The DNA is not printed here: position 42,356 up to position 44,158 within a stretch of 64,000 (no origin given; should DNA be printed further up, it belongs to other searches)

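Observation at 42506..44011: Stand-alone C-terminal half of a Hel308/Ski2-type helicase with no RecA1 domain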

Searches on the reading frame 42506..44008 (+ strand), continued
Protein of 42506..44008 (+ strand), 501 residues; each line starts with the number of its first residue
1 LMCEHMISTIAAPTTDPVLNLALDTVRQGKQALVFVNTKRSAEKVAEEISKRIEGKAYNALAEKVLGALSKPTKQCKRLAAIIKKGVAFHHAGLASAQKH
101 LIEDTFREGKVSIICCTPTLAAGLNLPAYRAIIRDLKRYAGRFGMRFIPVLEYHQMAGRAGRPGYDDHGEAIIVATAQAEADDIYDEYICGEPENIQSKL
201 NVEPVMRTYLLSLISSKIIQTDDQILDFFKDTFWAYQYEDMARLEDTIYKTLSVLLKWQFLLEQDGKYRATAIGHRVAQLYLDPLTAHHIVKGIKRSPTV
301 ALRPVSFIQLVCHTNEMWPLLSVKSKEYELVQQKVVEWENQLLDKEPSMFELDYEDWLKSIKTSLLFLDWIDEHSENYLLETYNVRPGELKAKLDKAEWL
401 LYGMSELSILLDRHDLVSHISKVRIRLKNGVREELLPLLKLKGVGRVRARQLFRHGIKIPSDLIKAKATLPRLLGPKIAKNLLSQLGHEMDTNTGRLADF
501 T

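Call 55: fold_search(model_id=the predicted structure, library=pdb)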
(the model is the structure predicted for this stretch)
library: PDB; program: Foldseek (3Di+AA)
matches with E <= 10: 1034; with E <= 0.001: 138
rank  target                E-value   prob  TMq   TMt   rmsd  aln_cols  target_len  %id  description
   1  2zj8                  1.4e-31  1.00  0.55  0.40   9.7       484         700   36  Archaeal DNA helicase Hjm apo state in form 2 (released 2009-02-10)
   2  9b15_B                4.5e-30  1.00  0.54  0.41   9.4       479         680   34  Superfamily 2 helicase Hel308 containing the beta-hairpin from DNA pol theta helicase-like domain (released 2025-03-19)
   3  2va8_A                6.5e-30  1.00  0.54  0.41   8.5       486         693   33  DNA Repair Helicase Hel308 (released 2008-01-15)
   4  2va8_B                7.5e-30  1.00  0.53  0.40   8.6       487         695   33  DNA Repair Helicase Hel308 (released 2008-01-15)
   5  9b15_A                2.7e-29  1.00  0.54  0.41   9.3       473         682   34  Superfamily 2 helicase Hel308 containing the beta-hairpin from DNA pol theta helicase-like domain (released 2025-03-19)
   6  2zj5                  4.4e-29  1.00  0.53  0.40   9.4       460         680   35  Archaeal DNA helicase Hjm complexed with ADP in form 1 (released 2009-02-10)
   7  2p6r_A                4.9e-29  1.00  0.55  0.42   8.9       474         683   34  Crystal structure of superfamily 2 helicase Hel308 in complex with unwound DNA (released 2007-06-12)
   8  2zj2                  5.6e-29  1.00  0.51  0.40   8.7       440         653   36  Archaeal DNA helicase Hjm apo state in form 1 (released 2009-02-10)
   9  2p6u                  2.7e-27  1.00  0.54  0.41   9.2       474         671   34  Apo structure of the Hel308 superfamily 2 helicase (released 2007-06-12)
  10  9bh6_A                1.9e-20  1.00  0.43  0.31  12.1       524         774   24  Human DNA polymerase theta helicase domain tetramer in the apo form (released 2024-05-01)
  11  5a9f                  1.9e-20  1.00  0.43  0.31  12.7       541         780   22  Crystal structure of the Helicase domain of human DNA polymerase theta in complex with ADP (released 2015-12-16)
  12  5a9j_B                5.7e-20  1.00  0.43  0.30  11.4       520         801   22  Crystal structure of the Helicase domain of human DNA polymerase theta, apo-form (released 2015-12-16)
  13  5a9j_C                6.2e-20  1.00  0.43  0.31  11.5       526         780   21  Crystal structure of the Helicase domain of human DNA polymerase theta, apo-form (released 2015-12-16)
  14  9bpa_A                2.0e-19  1.00  0.46  0.33  10.5       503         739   23  Human DNA polymerase theta helicase domain in complex with inhibitor AB25583, tetramer form (released 2024-08-28)
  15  9asj_A                2.5e-19  1.00  0.46  0.33  11.6       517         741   22  Human DNA polymerase theta helicase domain in complex with AMP-PNP, dimer form (released 2024-06-26)
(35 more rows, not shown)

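Call 56: find_encoding_contigs(protein=P0001, flank=10000, max_places=2)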
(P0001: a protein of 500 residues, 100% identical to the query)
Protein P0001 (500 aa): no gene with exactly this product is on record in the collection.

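Call 65: predict_structure(alignment_id=A5)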
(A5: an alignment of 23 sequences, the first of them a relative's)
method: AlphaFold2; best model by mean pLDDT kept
length: 724 residues; sequences in the alignment: 23
mean_pLDDT: 88.3   pTM: 0.84
mean pLDDT of the five models: 88.3, 87.0, 86.3, 85.7, 85.5
residues with pLDDT >= 90: 443; 70-90: 240; 50-70: 21; < 50: 20
segments of 3 or more residues with pLDDT < 50: 707-724
pLDDT, mean of each block of 10 residues (from residue 1): 86 88 93 96 88 93 95 86 89 94 83 94 89 92 89 64 93 93 91 94 91 92 86 94 93 92 96 94 83 91 94 88 91 78 80 75 82 86 83 93 93 84 91 94 93 83 91 97 93 92 94 82 95 89 90 90 88 94 95 87 88 94 94 94 94 89 92 92 90 90 67 34 30
secondary structure, 60 per line:
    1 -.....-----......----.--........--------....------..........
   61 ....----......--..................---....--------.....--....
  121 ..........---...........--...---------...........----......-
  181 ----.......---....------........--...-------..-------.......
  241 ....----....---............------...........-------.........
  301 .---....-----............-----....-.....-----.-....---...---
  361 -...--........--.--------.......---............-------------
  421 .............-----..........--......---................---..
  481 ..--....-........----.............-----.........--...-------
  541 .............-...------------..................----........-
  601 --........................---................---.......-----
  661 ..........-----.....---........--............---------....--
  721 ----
elements in order (helices of 4 or more, strands of 3 or more residues): H3-6 H12-17 H25-32 E41-44 H51-64 E69-74 H77-94 E98-101 H110-114 E117-121 H122-130 H134-138 E139-144 H159-169 E174-179 H185-191 E195-198 E205-212 E215-217 H234-244 E249-252 H256-267 H274-284 H292-301 E305-308 H314-325 E331-334 H336-340 E348-351 E355-357 E362-364 H367-374 E386-392 H396-407 H421-433 H440-448 H451-456 H460-475 E479-482 E485-488 H490-497 H502-514 H520-528 H541-553 H570-587 H592-599 H603-626 H630-645 H649-655 H661-670 H676-680 H684-691 H694-705 H715-718

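Call 66: find_encoding_contigs(protein=P0195, flank=10000, max_places=10)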
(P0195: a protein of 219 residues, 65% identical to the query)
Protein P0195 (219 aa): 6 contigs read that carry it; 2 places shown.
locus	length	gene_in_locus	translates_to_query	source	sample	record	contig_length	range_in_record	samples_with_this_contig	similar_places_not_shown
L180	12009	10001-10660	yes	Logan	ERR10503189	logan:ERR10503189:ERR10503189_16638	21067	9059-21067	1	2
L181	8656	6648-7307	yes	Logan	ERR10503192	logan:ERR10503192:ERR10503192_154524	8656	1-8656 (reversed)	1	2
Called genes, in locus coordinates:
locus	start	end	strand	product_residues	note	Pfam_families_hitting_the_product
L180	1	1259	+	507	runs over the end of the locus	PF01676:Metalloenzyme, PF06415:iPGM_N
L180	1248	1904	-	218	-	-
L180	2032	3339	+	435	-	PF06245:DUF1015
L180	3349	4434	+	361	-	PF00266:Aminotran_5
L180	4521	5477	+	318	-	PF00389:2-Hacid_dh, PF02826:2-Hacid_dh_C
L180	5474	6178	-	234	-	PF00483:NTP_transferase, PF12804:NTP_transf_3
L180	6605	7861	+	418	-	-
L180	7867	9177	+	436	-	-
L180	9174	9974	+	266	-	PF05116:S6PP (faint), PF08282:Hydrolase_3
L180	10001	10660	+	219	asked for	PF00270:DEAD, PF04851:ResIII, PF22527:DEXQc_Suv3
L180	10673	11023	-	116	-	PF09685:MamF_MmsF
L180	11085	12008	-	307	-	?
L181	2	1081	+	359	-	?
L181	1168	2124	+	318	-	PF00389:2-Hacid_dh, PF02826:2-Hacid_dh_C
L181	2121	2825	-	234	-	PF00483:NTP_transferase, PF12804:NTP_transf_3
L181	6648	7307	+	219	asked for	PF00270:DEAD, PF04851:ResIII, PF22527:DEXQc_Suv3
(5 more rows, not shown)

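Call 67: find_encoding_contigs(protein=P0353, flank=10000, max_places=10)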
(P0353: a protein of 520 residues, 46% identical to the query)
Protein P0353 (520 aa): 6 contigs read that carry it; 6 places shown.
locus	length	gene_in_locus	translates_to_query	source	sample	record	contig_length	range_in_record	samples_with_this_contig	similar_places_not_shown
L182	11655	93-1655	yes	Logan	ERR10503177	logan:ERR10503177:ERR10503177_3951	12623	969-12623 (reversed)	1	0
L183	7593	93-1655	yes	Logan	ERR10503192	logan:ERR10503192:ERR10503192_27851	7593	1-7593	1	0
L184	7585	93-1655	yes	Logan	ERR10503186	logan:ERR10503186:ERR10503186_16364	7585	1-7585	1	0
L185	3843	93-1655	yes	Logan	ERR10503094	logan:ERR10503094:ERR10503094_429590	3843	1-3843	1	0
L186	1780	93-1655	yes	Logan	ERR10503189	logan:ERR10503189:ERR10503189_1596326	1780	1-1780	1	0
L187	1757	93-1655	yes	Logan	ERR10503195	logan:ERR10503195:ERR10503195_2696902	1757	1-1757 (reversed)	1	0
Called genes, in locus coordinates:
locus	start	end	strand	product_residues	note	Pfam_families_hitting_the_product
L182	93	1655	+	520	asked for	PF00271:Helicase_C, PF20470:HTH_61 (weak), PF21280:Helicase_dom4_arc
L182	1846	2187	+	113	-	-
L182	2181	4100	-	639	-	PF00270:DEAD (faint), PF04851:ResIII, PF17757:UvrB_inter, PF27431:UvrB_3rd, PF00271:Helicase_C, PF12344:UvrB, PF02151:UVR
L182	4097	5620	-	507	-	PF01541:GIY-YIG, PF27096:UvrC_M, PF22920:UvrC_RNaseH, PF08459:UvrC_RNaseH_dom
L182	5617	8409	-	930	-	PF00005:ABC_tran (faint), PF02463:SMC_N (faint), PF03193:RsgA_GTPase (faint), PF06745:ATPase (faint), PF13191:AAA_16 (faint), PF13304:AAA_21 (faint), PF17760:UvrA_inter, PF17755:UvrA_DNA-bind, +4 more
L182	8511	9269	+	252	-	PF13482:RNase_H_2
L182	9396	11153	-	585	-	PF04675:DNA_ligase_A_N, PF01068:DNA_ligase_A_M, PF04679:DNA_ligase_A_C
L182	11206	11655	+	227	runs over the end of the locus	PF00881:Nitroreductase, PF14512:TM1586_NiRdase, PF00881:Nitroreductase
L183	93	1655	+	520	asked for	PF00271:Helicase_C, PF20470:HTH_61 (weak), PF21280:Helicase_dom4_arc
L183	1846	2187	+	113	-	-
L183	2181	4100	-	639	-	PF00270:DEAD (faint), PF04851:ResIII, PF17757:UvrB_inter, PF27431:UvrB_3rd, PF00271:Helicase_C, PF12344:UvrB, PF02151:UVR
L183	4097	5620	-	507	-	PF01541:GIY-YIG, PF27096:UvrC_M, PF22920:UvrC_RNaseH, PF08459:UvrC_RNaseH_dom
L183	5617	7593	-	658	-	?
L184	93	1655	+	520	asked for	PF00271:Helicase_C, PF20470:HTH_61 (weak), PF21280:Helicase_dom4_arc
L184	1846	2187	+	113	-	-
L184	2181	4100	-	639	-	PF00270:DEAD (faint), PF04851:ResIII, PF17757:UvrB_inter, PF27431:UvrB_3rd, PF00271:Helicase_C, PF12344:UvrB, PF02151:UVR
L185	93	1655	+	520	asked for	PF00271:Helicase_C, PF20470:HTH_61 (weak), PF21280:Helicase_dom4_arc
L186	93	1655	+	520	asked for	PF00271:Helicase_C, PF20470:HTH_61 (weak), PF21280:Helicase_dom4_arc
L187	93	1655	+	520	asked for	PF00271:Helicase_C, PF20470:HTH_61 (weak), PF21280:Helicase_dom4_arc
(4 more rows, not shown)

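Call 71: search_protein_families(library=pfam, proteins=[L064:271-3450:+, L073:4880-6835:+, P0195], max_evalue=0.001)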
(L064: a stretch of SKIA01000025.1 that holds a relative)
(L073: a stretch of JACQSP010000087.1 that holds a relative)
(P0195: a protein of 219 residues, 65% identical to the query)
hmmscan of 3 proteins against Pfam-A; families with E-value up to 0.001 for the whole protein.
L064:271-3450:+ (1060 aa): 5 families
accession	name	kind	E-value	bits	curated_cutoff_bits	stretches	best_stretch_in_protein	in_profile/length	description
PF21280.2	Helicase_dom4_arc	-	9.5e-29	100.2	27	1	855-977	2-125/125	Archaeal helicase, domain 4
PF14528.11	LAGLIDADG_3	-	7.8e-22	77.8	22.5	1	376-462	2-82/82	LAGLIDADG-like domain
PF14890.11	Intein_splicing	-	1.8e-13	51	35.8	1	184-660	29-155/155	Intein splicing domain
PF00271.37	Helicase_C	-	2.7e-06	28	23.5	0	98-150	34-73/110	Helicase conserved C-terminal domain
PF20470.4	HTH_61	-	1.9e-05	25.4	24.3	1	709-801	1-91/92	Helix-turn-helix domain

L073:4880-6835:+ (652 aa): 4 families
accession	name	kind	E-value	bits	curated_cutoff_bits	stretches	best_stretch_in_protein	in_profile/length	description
PF21280.2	Helicase_dom4_arc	-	4.8e-32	110.9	27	1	445-570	1-125/125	Archaeal helicase, domain 4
PF00271.37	Helicase_C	-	2.5e-11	44.2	23.5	1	82-215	9-109/110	Helicase conserved C-terminal domain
PF20470.4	HTH_61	-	1.3e-06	29.1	24.3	1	221-314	1-92/92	Helix-turn-helix domain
PF14520.12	HHH_5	-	1.9e-05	25.5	27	1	577-626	3-54/57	Helix-hairpin-helix domain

P0195 (219 aa): 3 families
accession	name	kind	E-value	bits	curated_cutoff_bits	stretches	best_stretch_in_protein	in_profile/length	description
PF00270.35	DEAD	-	2.7e-31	109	26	1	27-188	2-166/167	DEAD/DEAH box helicase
PF22527.2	DEXQc_Suv3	-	1.2e-09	38.4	27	1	34-160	7-114/154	DEXQ-box helicase domain of Suv3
PF04851.21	ResIII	-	1.4e-09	38.5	22.5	1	24-183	3-162/164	Type III restriction enzyme, res subunit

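Call 74: find_encoding_contigs(protein=P0263, flank=6000, max_places=3)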
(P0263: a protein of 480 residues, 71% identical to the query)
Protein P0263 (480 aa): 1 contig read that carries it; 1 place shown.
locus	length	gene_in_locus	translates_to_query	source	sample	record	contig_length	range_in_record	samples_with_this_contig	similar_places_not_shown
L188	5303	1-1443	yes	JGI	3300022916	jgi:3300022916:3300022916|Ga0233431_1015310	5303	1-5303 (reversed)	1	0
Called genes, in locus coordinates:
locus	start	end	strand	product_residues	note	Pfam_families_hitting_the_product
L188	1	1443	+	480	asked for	PF00271:Helicase_C, PF21280:Helicase_dom4_arc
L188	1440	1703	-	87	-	-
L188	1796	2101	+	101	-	PF04193:PQ-loop, PF03083:MtN3_slv, PF07578:LAB_N (weak)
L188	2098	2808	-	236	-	PF01135:PCMT, PF08704:GCD14, PF00398:RrnaAD (weak), PF05175:MTS (weak), PF13847:Methyltransf_31, PF13649:Methyltransf_25 (weak)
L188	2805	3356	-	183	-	-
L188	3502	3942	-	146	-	-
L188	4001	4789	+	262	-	PF01978:TrmB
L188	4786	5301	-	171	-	?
